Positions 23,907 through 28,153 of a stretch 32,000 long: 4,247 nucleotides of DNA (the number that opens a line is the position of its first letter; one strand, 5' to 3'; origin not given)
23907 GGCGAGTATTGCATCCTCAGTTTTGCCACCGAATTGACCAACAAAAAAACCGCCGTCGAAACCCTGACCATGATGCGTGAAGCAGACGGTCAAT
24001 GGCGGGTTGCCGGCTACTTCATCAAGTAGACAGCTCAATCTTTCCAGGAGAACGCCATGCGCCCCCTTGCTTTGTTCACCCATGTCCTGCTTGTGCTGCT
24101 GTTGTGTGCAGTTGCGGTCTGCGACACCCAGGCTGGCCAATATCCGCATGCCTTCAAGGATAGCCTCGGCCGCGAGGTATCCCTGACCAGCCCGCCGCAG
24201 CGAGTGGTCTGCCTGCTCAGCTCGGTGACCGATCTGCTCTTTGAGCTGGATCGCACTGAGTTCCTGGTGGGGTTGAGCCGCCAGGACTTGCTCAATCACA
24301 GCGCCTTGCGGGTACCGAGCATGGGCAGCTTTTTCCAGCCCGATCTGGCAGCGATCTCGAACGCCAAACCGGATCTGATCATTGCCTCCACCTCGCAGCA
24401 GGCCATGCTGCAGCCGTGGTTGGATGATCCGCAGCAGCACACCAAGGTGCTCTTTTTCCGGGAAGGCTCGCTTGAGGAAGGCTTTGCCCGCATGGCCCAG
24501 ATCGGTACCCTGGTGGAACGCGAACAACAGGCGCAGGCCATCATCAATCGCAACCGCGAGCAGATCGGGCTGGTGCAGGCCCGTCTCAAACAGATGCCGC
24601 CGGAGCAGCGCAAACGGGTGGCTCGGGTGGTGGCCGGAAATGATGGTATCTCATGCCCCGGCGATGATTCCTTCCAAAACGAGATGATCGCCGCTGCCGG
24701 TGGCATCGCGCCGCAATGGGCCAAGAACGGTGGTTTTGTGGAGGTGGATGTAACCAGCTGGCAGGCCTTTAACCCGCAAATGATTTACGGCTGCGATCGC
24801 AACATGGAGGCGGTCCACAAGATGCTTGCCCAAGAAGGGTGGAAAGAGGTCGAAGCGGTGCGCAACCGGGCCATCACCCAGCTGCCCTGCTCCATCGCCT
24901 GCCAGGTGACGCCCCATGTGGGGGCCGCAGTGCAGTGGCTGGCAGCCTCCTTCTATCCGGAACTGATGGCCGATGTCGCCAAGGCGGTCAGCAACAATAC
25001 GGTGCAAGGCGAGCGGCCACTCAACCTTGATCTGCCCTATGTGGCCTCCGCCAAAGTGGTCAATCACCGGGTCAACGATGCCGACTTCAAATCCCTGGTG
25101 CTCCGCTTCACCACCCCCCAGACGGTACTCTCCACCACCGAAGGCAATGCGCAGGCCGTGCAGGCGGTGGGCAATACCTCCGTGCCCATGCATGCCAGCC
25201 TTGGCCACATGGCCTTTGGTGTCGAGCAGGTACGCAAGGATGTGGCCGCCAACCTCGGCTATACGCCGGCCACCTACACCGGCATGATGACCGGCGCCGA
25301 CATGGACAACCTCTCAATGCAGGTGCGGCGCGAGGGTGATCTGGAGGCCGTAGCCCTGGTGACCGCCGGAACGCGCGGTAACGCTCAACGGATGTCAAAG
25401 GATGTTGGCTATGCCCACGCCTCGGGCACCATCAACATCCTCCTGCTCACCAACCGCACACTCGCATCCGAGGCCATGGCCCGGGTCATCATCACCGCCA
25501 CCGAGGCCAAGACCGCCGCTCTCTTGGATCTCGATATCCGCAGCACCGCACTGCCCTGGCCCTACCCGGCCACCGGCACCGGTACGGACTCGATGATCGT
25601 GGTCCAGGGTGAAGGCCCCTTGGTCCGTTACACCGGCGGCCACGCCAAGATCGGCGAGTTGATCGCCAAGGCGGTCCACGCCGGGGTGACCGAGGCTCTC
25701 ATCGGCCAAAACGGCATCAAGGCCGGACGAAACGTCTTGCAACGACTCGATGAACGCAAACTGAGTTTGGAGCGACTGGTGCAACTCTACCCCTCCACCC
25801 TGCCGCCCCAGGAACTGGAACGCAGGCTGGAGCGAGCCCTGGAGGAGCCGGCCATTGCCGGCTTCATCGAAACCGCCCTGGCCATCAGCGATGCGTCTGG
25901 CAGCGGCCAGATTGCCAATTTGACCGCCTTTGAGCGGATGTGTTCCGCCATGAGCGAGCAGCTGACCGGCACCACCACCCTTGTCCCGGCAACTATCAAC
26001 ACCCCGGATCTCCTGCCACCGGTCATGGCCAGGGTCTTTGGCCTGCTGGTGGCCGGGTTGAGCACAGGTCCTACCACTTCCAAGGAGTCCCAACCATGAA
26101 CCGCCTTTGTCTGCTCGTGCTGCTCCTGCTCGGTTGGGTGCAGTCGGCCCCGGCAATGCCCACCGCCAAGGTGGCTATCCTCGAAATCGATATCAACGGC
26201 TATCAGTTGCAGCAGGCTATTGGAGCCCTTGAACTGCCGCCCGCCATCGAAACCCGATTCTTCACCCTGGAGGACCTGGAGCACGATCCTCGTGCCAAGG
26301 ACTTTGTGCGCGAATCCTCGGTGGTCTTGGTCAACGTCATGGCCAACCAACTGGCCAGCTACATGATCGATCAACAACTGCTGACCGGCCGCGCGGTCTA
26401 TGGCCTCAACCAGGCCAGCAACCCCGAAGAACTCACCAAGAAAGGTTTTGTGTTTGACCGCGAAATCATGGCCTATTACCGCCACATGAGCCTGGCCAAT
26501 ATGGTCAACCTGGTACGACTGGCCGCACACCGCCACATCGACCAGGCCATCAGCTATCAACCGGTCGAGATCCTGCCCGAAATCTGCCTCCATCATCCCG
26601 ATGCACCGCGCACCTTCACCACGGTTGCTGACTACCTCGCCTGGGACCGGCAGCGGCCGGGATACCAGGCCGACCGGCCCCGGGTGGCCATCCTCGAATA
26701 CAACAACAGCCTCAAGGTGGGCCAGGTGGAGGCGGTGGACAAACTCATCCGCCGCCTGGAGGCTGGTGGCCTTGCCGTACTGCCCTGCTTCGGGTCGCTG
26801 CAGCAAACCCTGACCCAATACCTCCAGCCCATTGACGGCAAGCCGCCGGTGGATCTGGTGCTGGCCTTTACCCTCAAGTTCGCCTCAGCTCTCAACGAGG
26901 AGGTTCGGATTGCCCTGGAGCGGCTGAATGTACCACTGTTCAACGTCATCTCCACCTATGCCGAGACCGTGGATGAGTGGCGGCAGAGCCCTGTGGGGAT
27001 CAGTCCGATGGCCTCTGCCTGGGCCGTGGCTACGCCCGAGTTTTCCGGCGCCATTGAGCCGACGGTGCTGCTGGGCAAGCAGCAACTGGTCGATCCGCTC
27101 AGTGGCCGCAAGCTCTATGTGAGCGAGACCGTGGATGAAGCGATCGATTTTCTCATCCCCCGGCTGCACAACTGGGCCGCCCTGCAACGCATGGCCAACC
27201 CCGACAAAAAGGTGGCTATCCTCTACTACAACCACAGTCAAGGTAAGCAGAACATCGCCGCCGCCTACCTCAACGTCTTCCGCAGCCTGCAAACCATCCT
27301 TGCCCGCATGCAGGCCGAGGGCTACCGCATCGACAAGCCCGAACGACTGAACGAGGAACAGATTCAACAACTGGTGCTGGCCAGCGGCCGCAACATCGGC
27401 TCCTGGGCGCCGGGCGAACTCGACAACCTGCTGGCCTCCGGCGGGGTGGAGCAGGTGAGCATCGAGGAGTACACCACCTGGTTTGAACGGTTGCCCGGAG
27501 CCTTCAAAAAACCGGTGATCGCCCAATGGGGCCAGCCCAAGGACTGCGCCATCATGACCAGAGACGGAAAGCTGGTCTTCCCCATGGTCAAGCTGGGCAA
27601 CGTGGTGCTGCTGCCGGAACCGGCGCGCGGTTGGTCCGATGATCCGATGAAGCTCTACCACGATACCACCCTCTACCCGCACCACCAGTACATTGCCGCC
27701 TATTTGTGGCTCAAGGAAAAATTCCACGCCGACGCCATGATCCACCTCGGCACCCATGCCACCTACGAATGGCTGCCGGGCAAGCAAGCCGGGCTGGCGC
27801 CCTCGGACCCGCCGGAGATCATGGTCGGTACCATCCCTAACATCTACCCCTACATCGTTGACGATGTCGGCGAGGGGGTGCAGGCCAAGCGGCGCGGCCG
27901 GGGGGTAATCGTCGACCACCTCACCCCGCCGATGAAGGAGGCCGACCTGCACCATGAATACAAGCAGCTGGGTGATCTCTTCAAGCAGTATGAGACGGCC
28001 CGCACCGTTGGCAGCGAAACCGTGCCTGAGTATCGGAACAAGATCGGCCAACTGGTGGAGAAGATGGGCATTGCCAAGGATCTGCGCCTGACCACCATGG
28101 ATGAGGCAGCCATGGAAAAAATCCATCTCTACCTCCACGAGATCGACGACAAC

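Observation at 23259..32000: B12-riboswitch operon putting a CobN-type chelatase homologue and CbiZ outside the cytoplasm next to a proton-channel trio: candidate PMF-driven periplasmic corrinoid (de)chelation/remodelling machine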

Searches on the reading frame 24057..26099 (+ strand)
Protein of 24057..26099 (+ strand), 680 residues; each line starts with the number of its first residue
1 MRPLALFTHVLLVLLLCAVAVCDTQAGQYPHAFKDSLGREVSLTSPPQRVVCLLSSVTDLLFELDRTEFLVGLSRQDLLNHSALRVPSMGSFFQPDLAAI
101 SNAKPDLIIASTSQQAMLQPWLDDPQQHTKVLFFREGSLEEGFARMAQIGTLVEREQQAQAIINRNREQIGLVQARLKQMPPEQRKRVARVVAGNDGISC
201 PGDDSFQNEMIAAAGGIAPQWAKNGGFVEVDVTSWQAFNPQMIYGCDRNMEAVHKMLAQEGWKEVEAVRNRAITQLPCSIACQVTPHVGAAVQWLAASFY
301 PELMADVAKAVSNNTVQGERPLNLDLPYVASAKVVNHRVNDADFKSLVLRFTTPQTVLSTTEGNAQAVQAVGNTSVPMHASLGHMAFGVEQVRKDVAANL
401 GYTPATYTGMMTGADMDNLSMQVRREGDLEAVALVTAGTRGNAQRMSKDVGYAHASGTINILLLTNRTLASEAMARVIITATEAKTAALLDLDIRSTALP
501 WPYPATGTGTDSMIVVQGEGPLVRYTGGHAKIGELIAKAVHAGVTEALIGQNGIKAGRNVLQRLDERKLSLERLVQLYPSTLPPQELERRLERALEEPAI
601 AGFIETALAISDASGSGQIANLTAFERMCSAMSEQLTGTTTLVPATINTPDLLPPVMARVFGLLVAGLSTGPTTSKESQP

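Call 10: search_protein_families(library=pfam, proteins=[window:24057-26099:+], max_evalue=0.01)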
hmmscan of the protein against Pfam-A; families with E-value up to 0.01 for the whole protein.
window:24057-26099:+ (680 aa): 2 families
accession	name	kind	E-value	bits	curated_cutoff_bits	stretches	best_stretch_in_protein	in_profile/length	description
PF01955.23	CbiZ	-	1.3e-46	159.4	27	1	350-544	1-191/191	Adenosylcobinamide amidohydrolase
PF01497.23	Peripla_BP_2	-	1.3e-20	74.3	27.5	1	50-277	1-232/235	Periplasmic binding protein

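Call 11: search_protein_families(library=ncbifam, proteins=[window:24057-26099:+], max_evalue=0.01)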
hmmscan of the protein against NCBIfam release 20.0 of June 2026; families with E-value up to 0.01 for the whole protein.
window:24057-26099:+ (680 aa): 7 families
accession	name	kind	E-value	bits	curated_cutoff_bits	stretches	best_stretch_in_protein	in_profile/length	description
NF038002.1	bifunc_CbiS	equivalog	8e-30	104.4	250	1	347-624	3-268/335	bifunctional adenosylcobinamide hydrolase/alpha-ribazole phosphatase CbiS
TIGR04281.1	peripla_PGF_1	equivalog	2e-16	60.1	325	1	28-314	2-279/330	PGF-CTERM-anchored ABC transporter substrate-binding protein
NF008501.1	PRK11411.1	subfamily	6.7e-15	54.8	320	1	13-275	6-268/303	Fe(3+) dicitrate ABC transporter substrate-binding protein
TIGR03659.1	IsdE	equivalog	1.2e-14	54.2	298.65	1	9-276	6-267/292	heme ABC transporter substrate-binding protein IsdE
NF008200.0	PRK10957.1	equivalog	1.9e-05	23.8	205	1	94-188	115-207/330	Fe2+-enterobactin ABC transporter substrate-binding protein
TIGR03868.1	F420-O_ABCperi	hypoth_equivalog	8.1e-05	22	392.4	1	35-109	5-83/287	putative F420-0 ABC transporter substrate-binding protein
NF010649.0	PRK14048.1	equivalog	0.00011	21.4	374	0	11-51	12-52/374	ferrichrome/ferrioxamine B periplasmic transporter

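Call 48: search_solved_structures(query=window:24057-26099:+, show_alignments=2, max_evalue=0.001)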
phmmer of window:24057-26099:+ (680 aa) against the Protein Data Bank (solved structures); distinct sequences matched with E-value up to 0.001: 7.
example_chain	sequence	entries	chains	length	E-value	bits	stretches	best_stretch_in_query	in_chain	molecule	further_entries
4m7o_A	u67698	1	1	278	3.1e-10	42.7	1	48-280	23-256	Iron-binding protein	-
3psa_A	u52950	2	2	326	7.8e-08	34.8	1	139-308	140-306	protein HI_1472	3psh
2q8p_A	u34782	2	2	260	3.6e-06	29.3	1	78-277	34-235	Iron-regulated surface determinant E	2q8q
4pag_A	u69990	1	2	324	5.6e-06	28.7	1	83-301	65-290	Periplasmic binding protein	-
2r7a_A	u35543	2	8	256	3.4e-05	26.1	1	48-301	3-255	Bacterial heme binding protein | Periplasmic HEME binding protein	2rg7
7w8f_A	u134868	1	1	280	0.00021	23.5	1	43-277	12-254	Putative periplasm binding protein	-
4ovk_A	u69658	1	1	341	0.00021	23.5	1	93-306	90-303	Periplasmic binding protein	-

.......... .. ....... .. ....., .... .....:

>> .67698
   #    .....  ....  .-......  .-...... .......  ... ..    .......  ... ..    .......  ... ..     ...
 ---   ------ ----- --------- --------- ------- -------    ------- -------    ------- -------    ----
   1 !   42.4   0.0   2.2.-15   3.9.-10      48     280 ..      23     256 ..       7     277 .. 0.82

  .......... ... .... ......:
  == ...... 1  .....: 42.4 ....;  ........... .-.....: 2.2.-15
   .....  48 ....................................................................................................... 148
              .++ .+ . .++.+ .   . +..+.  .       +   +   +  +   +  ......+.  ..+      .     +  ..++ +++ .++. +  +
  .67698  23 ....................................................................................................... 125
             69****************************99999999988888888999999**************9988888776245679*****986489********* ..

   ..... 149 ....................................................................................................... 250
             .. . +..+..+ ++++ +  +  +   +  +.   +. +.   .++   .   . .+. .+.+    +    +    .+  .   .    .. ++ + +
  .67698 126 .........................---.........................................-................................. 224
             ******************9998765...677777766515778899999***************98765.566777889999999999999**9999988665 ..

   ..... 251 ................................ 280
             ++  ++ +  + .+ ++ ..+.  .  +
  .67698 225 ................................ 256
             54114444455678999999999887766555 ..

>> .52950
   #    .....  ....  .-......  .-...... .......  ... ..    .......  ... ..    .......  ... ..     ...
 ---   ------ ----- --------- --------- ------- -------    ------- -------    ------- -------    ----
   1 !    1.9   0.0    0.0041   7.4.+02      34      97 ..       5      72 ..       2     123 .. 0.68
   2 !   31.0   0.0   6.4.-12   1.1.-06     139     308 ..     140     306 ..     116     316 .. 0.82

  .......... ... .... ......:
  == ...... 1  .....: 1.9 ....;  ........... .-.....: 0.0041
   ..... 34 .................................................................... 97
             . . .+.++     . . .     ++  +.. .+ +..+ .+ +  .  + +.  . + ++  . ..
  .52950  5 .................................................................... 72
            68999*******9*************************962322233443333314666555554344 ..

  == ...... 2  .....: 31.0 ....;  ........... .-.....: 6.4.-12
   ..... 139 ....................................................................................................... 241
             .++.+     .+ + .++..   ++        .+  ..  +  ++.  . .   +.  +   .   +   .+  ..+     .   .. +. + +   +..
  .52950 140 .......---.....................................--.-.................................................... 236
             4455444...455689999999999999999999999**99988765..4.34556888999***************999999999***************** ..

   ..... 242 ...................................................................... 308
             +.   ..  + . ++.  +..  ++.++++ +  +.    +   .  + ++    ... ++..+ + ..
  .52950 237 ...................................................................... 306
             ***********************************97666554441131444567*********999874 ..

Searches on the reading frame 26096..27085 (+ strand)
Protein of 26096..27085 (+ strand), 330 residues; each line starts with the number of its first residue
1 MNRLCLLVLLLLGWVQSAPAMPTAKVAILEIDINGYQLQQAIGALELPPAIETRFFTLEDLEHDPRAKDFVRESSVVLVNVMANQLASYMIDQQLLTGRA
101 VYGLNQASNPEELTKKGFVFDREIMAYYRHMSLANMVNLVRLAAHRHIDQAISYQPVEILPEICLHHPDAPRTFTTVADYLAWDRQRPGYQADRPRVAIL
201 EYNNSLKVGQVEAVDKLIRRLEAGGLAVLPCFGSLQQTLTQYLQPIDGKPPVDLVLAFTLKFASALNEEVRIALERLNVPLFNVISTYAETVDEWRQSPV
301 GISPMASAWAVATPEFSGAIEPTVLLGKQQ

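Call 64: search_solved_structures(query=window:26096-27085:+, show_alignments=1, max_evalue=0.001)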
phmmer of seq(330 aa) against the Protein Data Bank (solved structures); distinct sequences matched with E-value up to 0.001: 5.
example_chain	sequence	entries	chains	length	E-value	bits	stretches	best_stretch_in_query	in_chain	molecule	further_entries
4zhj_A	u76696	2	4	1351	1.3e-14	57.4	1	147-328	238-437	Mg-chelatase subunit ChlH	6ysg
6ytj_AAA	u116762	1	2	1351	1.3e-14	57.4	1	147-328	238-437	Mg-chelatase subunit ChlH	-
6yt0_B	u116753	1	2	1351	1.3e-14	57.4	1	147-328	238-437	Mg-chelatase subunit ChlH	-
6ytn_AAA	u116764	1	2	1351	1.3e-14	57.4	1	147-328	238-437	Mg-chelatase subunit ChlH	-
9d26_A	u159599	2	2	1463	1.4e-07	34.4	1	133-327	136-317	HmuS heme dechelatase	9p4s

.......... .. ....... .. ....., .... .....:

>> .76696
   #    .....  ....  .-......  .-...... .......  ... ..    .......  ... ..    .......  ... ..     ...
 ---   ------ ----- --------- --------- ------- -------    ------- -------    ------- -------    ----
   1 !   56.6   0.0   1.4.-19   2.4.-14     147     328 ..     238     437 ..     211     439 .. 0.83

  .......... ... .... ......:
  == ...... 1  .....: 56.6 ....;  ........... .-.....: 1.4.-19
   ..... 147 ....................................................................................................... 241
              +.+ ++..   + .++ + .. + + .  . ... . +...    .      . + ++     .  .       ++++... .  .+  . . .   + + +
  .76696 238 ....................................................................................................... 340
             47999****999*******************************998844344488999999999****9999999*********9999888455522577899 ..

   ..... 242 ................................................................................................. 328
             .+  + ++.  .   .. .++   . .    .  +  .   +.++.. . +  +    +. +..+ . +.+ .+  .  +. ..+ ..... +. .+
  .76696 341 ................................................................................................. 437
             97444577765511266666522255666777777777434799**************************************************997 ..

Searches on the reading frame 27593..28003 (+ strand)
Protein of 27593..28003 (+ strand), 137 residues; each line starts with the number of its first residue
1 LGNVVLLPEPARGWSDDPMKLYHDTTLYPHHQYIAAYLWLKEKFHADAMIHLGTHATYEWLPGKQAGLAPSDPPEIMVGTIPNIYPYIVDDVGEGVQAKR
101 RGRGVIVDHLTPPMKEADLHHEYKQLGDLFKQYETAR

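Call 84: search_solved_structures(query=window:27593-28003:+, show_alignments=3, max_evalue=0.00001)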
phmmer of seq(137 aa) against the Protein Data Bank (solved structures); distinct sequences matched with E-value up to 0.00001: 7.
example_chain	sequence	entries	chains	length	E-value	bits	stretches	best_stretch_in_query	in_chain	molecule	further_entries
7c6o_A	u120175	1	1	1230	1.9e-36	128.6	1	2-133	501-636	Cobalamin biosynthesis protein CobN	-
9uk9_A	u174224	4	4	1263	5e-34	120.7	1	8-134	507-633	Cobaltochelatase subunit CobN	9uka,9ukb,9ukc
9d26_A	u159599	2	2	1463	6.6e-33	117.1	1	2-135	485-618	HmuS heme dechelatase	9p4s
4zhj_A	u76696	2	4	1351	2e-28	102.5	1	2-136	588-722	Mg-chelatase subunit ChlH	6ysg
6yt0_B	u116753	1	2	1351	5.3e-28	101.2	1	2-136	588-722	Mg-chelatase subunit ChlH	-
6ytj_AAA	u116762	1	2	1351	7.4e-28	100.7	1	2-136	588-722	Mg-chelatase subunit ChlH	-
6ytn_AAA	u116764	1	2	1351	2.7e-27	98.9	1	2-136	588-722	Mg-chelatase subunit ChlH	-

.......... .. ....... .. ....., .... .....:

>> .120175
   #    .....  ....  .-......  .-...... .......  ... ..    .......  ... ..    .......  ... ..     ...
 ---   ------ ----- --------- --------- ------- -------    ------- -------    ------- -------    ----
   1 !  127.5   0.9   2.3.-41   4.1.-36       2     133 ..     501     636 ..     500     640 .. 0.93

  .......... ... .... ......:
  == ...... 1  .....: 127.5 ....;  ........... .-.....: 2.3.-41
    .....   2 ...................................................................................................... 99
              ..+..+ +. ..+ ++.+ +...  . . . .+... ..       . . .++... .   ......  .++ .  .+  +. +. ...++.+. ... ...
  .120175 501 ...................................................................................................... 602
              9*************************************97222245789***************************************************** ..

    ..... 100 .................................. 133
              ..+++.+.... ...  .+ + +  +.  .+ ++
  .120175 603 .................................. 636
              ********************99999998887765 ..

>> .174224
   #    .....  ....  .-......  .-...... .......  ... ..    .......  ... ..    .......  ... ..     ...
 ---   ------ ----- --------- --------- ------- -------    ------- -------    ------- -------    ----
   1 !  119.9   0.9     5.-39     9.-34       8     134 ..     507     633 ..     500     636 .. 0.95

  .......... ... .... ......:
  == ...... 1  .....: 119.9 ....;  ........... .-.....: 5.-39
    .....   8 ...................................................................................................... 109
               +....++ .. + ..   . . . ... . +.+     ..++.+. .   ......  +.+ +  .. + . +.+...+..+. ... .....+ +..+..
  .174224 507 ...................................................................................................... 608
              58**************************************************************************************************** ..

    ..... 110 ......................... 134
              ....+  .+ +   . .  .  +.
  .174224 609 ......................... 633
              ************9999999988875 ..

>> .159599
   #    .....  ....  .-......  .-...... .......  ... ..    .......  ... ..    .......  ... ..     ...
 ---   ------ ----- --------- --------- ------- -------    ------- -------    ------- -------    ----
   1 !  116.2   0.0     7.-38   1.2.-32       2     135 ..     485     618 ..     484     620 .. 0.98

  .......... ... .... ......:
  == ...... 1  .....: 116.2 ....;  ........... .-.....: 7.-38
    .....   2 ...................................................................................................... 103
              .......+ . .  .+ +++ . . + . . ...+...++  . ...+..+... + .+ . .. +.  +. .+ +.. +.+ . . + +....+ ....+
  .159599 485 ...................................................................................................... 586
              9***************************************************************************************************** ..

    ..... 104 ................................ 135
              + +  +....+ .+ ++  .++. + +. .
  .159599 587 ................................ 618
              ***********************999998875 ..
